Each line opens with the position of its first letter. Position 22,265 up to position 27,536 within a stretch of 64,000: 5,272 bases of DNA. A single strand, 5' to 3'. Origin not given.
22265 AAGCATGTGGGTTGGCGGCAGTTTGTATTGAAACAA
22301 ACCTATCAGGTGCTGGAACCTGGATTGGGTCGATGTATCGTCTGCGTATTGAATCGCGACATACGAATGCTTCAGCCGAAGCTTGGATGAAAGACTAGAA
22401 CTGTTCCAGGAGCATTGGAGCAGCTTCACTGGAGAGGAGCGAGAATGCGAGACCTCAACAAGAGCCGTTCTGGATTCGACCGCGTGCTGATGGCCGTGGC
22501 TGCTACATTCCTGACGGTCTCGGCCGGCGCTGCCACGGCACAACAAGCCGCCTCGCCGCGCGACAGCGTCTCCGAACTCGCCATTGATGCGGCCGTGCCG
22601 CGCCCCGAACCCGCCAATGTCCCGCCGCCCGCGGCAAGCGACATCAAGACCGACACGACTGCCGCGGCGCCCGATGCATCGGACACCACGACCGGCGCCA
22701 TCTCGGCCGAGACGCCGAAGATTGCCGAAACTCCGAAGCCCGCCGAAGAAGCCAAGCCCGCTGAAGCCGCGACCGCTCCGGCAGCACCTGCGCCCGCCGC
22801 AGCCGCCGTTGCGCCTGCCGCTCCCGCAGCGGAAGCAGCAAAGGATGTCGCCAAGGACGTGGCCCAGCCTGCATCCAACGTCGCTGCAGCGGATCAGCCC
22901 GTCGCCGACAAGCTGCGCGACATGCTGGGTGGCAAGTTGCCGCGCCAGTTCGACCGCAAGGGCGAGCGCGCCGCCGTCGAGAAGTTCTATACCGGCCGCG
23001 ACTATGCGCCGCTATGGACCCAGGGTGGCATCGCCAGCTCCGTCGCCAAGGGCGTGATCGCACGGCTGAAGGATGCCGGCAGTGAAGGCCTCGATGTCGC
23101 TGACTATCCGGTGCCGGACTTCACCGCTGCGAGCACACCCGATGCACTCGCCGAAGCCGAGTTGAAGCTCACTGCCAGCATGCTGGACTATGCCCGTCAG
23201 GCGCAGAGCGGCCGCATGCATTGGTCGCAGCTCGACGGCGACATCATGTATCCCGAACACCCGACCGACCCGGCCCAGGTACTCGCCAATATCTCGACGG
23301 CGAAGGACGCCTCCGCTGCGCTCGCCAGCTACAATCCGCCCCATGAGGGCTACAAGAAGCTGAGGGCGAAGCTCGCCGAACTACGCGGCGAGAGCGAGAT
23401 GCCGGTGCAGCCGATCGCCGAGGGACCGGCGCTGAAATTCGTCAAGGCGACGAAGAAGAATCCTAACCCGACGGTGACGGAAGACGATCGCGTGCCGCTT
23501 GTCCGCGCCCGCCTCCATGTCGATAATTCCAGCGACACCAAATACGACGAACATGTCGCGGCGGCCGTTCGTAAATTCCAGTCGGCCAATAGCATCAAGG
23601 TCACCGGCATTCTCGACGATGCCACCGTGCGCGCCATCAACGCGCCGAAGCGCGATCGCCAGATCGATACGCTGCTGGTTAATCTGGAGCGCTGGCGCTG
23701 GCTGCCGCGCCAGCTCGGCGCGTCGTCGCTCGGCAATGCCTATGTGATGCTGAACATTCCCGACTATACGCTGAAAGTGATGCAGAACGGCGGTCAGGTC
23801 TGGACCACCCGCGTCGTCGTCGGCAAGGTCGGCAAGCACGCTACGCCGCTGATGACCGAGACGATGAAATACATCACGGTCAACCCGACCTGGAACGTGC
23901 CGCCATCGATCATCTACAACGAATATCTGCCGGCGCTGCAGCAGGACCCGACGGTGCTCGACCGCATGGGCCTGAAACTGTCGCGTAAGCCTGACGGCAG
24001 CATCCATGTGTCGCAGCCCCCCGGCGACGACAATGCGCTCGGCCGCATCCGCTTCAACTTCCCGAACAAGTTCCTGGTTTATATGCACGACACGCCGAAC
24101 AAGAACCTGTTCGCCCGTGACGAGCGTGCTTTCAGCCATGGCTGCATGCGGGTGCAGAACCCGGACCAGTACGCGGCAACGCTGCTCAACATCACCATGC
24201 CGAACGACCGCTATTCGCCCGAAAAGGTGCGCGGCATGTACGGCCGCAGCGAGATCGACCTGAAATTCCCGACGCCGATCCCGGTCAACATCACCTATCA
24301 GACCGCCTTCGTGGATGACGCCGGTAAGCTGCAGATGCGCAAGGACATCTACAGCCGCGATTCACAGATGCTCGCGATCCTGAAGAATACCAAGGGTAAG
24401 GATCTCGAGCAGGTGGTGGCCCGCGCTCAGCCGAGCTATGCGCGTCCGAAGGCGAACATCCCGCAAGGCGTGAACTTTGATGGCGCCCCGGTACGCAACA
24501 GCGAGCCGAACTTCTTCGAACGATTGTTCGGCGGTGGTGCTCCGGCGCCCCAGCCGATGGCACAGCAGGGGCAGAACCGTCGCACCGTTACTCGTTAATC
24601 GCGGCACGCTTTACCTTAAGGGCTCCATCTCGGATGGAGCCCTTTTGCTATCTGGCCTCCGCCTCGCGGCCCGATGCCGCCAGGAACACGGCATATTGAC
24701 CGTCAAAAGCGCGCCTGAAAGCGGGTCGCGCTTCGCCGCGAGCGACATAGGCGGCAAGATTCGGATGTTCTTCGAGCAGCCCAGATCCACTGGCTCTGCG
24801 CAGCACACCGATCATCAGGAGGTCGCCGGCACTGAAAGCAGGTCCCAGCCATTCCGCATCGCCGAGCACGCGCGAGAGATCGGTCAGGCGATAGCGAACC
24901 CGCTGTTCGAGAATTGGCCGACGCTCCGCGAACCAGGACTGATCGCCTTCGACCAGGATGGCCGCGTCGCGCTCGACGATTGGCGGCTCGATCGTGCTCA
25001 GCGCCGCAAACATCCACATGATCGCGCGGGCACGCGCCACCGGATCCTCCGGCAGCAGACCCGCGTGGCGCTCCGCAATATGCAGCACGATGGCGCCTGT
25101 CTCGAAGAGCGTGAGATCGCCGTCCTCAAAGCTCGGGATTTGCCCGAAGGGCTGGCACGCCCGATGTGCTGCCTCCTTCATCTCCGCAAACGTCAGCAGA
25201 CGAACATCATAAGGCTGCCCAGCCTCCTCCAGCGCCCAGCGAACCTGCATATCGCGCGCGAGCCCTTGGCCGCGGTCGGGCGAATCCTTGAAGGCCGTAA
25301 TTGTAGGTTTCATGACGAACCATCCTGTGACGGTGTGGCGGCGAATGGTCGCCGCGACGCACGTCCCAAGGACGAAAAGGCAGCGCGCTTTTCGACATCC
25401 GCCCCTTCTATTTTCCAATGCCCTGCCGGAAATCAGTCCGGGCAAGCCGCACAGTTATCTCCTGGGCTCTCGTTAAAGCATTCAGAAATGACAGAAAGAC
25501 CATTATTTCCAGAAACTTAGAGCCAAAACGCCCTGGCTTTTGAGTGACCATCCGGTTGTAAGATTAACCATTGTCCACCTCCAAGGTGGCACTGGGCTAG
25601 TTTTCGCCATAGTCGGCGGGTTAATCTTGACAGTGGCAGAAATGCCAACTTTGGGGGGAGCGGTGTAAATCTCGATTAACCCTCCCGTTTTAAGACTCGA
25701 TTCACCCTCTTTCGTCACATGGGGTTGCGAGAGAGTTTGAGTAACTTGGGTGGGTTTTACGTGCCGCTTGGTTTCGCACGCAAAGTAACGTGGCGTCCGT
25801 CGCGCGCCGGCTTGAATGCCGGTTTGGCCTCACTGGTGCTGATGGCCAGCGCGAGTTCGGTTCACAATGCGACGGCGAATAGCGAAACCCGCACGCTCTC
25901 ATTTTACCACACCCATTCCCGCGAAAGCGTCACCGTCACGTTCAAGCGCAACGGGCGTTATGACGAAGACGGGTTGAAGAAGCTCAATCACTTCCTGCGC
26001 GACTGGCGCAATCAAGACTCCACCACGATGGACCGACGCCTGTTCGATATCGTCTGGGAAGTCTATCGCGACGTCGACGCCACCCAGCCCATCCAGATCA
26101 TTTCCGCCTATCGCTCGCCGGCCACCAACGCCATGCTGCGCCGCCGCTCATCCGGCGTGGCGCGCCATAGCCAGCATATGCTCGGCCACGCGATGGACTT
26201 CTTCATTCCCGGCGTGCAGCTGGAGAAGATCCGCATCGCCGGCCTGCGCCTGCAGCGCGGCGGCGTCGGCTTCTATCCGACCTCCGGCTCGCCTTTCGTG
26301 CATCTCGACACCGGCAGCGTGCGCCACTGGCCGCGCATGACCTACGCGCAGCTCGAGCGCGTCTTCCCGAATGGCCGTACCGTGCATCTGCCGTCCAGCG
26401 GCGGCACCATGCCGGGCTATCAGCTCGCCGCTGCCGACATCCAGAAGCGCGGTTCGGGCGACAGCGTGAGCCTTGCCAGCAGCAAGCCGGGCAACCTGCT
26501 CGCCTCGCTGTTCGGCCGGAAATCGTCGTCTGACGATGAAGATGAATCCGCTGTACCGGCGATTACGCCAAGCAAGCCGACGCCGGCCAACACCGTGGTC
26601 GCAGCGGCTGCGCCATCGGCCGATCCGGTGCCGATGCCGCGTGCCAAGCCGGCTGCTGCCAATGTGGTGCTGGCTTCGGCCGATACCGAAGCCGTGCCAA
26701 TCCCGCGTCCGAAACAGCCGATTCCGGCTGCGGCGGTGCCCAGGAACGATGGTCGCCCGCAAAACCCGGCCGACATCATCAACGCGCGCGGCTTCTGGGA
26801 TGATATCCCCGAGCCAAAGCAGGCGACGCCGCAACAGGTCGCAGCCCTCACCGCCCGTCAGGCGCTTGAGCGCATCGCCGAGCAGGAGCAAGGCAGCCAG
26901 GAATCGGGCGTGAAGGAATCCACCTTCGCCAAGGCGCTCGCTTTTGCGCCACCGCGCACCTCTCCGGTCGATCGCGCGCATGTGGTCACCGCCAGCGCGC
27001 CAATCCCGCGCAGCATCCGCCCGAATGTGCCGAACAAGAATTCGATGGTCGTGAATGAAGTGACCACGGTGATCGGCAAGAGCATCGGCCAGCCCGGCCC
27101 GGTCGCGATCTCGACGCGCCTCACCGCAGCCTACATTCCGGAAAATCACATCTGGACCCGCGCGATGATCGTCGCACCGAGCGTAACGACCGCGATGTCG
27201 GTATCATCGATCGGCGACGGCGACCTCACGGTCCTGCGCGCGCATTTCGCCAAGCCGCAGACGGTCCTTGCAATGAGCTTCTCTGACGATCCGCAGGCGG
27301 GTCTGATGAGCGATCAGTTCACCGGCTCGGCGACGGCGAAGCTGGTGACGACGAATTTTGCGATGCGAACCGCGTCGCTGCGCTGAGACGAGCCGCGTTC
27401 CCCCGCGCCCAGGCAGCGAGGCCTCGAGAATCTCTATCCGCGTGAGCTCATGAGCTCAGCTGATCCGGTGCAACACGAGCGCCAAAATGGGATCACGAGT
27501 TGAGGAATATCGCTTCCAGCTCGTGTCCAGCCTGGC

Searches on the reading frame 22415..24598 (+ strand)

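Call 45: search_protein_families(library=pfam, proteins=[window:22415-24598:+], max_evalue=0.001)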
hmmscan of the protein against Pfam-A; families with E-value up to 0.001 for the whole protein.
window:22415-24598:+ (727 aa): 3 families
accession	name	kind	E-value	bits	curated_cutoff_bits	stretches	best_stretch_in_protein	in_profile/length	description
PF20142.4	Scaffold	-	3.6e-31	109.2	24.6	1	187-320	2-139/139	Scaffold domain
PF03734.19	YkuD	-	2.1e-25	90.4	23.4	1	442-588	2-136/146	L,D-transpeptidase catalytic domain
PF01471.23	PG_binding_1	-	8.5e-09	35.9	23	1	372-408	21-57/57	Putative peptidoglycan binding domain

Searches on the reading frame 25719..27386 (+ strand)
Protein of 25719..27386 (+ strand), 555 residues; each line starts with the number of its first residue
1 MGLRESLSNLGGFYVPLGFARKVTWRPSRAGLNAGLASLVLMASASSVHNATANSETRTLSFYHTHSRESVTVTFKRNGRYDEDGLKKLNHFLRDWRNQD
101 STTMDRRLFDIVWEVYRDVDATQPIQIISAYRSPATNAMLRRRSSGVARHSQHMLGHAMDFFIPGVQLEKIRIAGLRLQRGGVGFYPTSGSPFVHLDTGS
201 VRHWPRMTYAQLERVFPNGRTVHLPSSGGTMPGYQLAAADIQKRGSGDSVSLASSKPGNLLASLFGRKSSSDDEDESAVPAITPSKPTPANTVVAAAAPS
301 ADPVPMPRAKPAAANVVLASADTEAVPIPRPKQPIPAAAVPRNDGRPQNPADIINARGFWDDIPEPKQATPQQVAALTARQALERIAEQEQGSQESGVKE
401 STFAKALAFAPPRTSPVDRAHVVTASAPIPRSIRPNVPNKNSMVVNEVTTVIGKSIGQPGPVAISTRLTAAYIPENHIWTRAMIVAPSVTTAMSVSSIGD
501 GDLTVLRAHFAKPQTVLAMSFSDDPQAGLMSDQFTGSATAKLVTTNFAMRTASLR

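Call 45: search_protein_families(library=pfam, proteins=[window:25719-27386:+], max_evalue=0.001)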
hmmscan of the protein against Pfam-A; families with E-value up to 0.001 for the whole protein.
window:25719-27386:+ (555 aa): 2 families
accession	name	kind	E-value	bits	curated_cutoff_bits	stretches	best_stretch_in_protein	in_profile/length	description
PF05951.18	Peptidase_M15_2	-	1.1e-66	223.7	27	1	54-204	3-153/153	Bacterial protein of unknown function (DUF882)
PF08291.16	Peptidase_M15_3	-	1.2e-08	35.5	23.2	1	106-197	26-108/108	Peptidase M15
